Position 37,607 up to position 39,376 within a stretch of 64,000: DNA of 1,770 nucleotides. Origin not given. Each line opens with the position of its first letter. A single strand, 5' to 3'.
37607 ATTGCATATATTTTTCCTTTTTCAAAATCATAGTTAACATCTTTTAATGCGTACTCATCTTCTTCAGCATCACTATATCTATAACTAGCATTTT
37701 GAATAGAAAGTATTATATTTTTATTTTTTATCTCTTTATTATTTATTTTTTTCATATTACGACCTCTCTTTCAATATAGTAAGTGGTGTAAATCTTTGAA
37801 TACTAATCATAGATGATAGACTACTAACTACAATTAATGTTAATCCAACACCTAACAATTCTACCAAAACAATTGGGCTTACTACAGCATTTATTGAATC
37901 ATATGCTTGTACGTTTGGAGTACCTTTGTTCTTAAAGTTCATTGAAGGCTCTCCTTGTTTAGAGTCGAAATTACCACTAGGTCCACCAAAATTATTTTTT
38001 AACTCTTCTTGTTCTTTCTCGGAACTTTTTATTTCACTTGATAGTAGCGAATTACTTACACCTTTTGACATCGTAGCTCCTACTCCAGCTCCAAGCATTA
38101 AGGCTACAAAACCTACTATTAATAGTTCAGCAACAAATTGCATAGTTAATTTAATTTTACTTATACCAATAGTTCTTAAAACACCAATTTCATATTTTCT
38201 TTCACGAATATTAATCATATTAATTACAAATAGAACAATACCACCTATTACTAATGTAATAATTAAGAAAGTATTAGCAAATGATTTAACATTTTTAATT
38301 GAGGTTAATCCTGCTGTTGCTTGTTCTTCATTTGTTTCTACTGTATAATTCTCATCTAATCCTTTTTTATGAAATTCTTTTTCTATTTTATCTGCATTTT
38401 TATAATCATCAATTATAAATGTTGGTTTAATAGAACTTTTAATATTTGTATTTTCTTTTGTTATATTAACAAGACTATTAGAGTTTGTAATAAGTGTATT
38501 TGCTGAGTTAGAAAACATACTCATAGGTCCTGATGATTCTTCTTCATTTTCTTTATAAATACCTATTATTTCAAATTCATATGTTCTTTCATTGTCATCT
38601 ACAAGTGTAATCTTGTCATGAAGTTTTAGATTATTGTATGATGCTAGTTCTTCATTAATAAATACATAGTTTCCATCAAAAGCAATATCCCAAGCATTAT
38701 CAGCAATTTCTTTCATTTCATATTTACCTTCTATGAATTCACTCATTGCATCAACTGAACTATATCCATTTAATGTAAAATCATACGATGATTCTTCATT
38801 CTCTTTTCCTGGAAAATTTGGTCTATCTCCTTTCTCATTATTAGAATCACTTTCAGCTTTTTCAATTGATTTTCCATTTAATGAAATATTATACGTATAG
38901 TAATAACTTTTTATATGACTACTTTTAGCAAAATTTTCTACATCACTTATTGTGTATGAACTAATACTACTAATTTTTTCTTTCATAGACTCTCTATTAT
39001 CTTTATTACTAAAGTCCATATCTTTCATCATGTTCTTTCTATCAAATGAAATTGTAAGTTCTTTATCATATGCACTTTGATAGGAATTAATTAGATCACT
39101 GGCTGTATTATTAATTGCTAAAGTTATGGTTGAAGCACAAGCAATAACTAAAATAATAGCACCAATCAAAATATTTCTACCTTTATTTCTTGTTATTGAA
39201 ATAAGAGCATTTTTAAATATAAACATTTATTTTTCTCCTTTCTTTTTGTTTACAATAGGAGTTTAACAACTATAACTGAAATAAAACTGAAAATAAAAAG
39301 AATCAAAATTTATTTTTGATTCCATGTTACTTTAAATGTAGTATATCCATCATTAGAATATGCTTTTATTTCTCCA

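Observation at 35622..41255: Five copies of an 11-bp-phased direct repeat link a two-component system, a MacB-type ABC exporter, an HtrA protease and a membrane beta-helix protein into one putative envelope-stress regulon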

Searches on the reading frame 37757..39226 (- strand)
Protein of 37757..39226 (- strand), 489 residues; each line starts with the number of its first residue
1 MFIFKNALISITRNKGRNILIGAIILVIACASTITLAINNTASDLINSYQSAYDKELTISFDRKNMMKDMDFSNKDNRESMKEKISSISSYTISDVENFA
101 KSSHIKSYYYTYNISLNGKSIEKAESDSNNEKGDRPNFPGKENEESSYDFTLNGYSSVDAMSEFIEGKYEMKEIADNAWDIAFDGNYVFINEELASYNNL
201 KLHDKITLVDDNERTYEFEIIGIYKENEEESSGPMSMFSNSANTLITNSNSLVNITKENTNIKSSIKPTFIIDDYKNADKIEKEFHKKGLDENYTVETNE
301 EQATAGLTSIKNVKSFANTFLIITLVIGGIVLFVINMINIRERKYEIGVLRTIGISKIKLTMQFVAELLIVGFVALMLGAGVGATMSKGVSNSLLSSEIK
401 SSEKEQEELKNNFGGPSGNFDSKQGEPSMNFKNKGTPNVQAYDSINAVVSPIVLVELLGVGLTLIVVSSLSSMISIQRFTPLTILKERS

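Call 8: search_protein_families(library=pfam, proteins=[window:37757-39226:-], max_evalue=0.01)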
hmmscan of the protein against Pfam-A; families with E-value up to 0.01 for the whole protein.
window:37757-39226:- (489 aa): 1 family
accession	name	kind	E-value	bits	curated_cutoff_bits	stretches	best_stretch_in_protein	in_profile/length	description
PF02687.27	FtsX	-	1e-13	51.8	25.5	1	319-394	2-77/120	FtsX-like permease C-terminal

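Call 12: search_protein_families(library=ncbifam, proteins=[window:37757-39226:-], max_evalue=0.001)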
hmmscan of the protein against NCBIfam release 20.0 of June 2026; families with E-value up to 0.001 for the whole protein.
window:37757-39226:- (489 aa): 4 families
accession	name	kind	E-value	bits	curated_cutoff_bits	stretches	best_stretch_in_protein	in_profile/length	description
TIGR02212.1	lolCE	equivalog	4.4e-08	32.5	362.45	1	176-389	132-341/411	lipoprotein-releasing ABC transporter permease subunit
NF007826.0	PRK10535.1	equivalog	8.4e-06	24.3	966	1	292-383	501-591/648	macrolide ABC transporter ATP-binding protein/permease MacB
NF038346.1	FtsX_actino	exception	5.9e-05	22.6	250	1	277-398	145-264/308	permease-like cell division protein FtsX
NF041854.1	ABC_perm_YbbP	equivalog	0.00051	18.1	999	0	319-386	689-755/806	putative ABC transporter permease subunit YbbP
